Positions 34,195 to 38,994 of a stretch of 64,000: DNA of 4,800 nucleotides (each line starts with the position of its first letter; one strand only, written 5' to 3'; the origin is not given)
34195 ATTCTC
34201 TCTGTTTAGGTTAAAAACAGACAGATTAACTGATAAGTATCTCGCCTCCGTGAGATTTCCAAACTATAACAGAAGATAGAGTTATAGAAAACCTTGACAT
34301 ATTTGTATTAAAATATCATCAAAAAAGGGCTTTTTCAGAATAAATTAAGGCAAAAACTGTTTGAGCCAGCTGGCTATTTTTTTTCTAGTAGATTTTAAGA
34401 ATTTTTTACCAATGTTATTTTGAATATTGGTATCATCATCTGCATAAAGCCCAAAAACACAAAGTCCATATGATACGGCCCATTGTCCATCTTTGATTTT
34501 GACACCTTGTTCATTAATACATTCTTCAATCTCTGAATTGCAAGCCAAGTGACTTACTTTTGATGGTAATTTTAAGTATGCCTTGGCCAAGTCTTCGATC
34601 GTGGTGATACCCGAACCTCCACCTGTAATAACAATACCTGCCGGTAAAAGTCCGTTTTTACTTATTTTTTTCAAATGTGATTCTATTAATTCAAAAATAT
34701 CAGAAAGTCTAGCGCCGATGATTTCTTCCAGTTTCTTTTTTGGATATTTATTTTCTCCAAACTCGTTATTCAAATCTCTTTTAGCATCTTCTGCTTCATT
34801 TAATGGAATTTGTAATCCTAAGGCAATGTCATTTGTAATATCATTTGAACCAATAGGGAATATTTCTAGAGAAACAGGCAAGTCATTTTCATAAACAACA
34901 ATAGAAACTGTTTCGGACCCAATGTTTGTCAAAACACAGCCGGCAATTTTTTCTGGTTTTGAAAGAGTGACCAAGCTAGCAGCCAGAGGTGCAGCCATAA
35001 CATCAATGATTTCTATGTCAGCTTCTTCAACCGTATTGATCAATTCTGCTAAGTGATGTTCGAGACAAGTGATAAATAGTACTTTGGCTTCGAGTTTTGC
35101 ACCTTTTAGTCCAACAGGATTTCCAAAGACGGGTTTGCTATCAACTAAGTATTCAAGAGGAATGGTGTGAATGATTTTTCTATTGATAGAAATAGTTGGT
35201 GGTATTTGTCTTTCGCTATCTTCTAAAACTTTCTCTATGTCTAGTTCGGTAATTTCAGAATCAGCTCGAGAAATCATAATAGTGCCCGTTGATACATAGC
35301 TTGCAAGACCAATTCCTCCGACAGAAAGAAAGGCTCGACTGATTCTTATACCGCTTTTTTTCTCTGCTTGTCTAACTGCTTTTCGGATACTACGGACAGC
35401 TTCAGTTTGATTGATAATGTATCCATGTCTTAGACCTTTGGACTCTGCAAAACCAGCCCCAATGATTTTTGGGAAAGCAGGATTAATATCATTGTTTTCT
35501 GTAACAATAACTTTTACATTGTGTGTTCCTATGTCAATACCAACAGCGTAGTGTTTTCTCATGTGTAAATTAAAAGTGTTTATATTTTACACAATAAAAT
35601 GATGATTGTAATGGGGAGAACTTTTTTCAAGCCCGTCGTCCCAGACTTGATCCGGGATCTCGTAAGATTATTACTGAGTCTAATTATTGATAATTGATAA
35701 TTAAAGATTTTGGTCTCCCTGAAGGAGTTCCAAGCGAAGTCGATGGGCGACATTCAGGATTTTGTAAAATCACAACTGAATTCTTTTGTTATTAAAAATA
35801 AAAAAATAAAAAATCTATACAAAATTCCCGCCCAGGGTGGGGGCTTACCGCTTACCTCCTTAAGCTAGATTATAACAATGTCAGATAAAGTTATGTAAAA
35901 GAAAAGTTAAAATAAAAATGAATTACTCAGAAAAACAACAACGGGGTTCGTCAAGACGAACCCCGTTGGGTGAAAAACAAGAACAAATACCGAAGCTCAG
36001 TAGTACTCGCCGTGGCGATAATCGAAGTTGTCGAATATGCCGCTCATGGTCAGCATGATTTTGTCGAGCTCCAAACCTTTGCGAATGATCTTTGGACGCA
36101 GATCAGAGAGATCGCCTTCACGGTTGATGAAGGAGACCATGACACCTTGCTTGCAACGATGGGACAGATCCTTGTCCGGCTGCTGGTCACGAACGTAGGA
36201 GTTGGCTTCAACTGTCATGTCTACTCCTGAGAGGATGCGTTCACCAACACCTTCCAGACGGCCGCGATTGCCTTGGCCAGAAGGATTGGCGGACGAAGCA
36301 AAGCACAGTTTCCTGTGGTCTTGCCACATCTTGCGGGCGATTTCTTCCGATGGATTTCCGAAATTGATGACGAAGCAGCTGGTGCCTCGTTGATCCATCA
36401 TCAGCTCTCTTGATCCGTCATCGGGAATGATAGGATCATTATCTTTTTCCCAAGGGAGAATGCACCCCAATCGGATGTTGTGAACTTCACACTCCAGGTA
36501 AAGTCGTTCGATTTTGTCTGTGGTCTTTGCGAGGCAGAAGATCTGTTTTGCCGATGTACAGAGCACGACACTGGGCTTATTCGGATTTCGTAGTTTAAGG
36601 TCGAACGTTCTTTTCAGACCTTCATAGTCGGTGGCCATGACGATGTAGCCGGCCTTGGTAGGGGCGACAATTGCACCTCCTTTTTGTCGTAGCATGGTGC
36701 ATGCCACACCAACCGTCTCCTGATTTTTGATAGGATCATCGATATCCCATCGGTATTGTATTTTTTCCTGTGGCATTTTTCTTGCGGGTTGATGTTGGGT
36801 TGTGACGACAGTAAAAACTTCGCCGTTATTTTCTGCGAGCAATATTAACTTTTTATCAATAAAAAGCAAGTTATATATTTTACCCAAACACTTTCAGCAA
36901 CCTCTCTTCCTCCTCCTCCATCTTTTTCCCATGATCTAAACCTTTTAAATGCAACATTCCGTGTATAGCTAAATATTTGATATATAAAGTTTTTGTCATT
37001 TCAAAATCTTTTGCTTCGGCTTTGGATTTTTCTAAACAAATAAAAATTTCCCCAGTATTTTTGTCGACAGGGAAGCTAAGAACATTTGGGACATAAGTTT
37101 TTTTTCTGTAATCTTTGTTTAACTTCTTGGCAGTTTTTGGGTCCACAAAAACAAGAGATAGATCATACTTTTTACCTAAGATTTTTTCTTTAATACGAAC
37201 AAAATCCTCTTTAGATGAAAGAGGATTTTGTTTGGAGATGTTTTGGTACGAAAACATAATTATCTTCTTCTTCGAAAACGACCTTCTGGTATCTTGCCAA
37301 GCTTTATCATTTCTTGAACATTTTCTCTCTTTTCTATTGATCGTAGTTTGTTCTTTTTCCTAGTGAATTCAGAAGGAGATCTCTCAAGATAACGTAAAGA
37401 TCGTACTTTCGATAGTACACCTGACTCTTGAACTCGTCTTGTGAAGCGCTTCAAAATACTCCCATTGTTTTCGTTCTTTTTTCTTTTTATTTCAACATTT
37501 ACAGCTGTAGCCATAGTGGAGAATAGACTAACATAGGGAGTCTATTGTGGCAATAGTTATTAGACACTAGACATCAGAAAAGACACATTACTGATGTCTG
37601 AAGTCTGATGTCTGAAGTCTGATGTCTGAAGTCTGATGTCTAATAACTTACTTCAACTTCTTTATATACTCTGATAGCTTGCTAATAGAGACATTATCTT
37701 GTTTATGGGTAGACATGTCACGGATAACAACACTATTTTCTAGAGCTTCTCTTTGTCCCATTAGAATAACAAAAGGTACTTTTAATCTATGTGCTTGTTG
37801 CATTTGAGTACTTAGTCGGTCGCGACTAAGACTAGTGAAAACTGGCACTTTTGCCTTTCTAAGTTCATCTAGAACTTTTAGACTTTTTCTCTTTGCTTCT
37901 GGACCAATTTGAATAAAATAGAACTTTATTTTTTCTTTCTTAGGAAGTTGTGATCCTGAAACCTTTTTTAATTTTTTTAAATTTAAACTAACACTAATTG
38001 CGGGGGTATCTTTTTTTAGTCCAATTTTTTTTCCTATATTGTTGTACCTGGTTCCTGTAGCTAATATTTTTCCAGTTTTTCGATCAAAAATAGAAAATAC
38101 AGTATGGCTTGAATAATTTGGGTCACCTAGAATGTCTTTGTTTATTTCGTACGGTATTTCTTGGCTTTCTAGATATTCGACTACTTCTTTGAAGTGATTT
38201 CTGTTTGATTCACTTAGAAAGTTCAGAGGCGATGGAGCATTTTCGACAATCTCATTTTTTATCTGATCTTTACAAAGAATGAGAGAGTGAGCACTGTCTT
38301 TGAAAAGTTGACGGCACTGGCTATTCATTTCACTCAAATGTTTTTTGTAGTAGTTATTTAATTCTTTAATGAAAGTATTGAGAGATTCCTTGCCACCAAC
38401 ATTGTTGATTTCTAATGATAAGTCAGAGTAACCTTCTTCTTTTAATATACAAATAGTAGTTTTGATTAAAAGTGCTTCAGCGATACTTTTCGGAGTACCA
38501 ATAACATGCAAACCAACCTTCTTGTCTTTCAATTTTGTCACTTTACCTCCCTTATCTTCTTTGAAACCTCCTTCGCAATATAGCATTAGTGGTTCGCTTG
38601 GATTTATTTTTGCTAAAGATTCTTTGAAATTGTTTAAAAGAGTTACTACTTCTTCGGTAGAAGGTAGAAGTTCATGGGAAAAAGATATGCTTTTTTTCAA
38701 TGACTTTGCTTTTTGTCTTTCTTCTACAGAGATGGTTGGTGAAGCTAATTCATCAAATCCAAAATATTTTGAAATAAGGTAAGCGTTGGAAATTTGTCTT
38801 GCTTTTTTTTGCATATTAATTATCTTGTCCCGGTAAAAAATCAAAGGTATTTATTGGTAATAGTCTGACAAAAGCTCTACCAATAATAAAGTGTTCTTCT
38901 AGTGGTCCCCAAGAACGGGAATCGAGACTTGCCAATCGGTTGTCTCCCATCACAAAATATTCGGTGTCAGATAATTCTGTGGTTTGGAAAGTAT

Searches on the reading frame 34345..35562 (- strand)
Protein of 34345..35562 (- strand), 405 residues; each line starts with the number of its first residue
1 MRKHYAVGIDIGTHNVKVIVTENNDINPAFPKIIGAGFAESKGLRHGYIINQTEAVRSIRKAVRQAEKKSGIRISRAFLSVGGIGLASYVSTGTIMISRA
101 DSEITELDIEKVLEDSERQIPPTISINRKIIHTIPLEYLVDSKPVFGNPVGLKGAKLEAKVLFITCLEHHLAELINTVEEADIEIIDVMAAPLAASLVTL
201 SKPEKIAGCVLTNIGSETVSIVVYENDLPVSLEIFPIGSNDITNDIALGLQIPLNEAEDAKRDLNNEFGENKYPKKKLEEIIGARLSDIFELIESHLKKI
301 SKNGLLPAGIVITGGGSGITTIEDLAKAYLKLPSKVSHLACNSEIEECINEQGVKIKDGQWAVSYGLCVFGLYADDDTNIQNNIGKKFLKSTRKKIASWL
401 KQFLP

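Call 18: search_protein_families(library=pfam, proteins=[window:34345-35562:-], max_evalue=0.001)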
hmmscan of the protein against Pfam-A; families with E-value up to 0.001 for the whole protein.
window:34345-35562:- (405 aa): 3 families
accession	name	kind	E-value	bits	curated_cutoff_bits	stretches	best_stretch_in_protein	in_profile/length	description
PF14450.12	FtsA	-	1e-21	78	31.8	2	211-338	2-111/127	Cell division protein FtsA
PF02491.25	SHS2_FTSA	-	4.7e-15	56.1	25.4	1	86-165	4-79/79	SHS2 domain inserted in FTSA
PF11104.14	PilM_2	-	1.1e-09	38.2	27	1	8-368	1-336/340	Type IV pilus assembly protein PilM;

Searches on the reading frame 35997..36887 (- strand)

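Call 18: search_protein_families(library=pfam, proteins=[window:35997-36887:-], max_evalue=0.001)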
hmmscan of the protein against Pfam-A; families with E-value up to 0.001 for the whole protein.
window:35997-36887:- (296 aa): 1 family
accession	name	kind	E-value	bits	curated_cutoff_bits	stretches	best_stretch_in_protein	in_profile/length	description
PF01300.24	Sua5_yciO_yrdC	-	1.6e-09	38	25.1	1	68-236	4-160/178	Telomere recombination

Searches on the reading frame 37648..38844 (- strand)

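Call 18: search_protein_families(library=pfam, proteins=[window:37648-38844:-], max_evalue=0.001)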
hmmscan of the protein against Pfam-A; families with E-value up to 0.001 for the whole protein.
window:37648-38844:- (398 aa): 2 families
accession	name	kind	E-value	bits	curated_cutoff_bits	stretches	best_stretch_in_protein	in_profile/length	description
PF03129.25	HGTP_anticodon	-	1.5e-14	54.4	21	1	311-396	5-93/94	Anticodon binding domain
PF13393.11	tRNA-synt_His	-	4.5e-09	36.4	25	1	88-292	92-308/308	Histidyl-tRNA synthetase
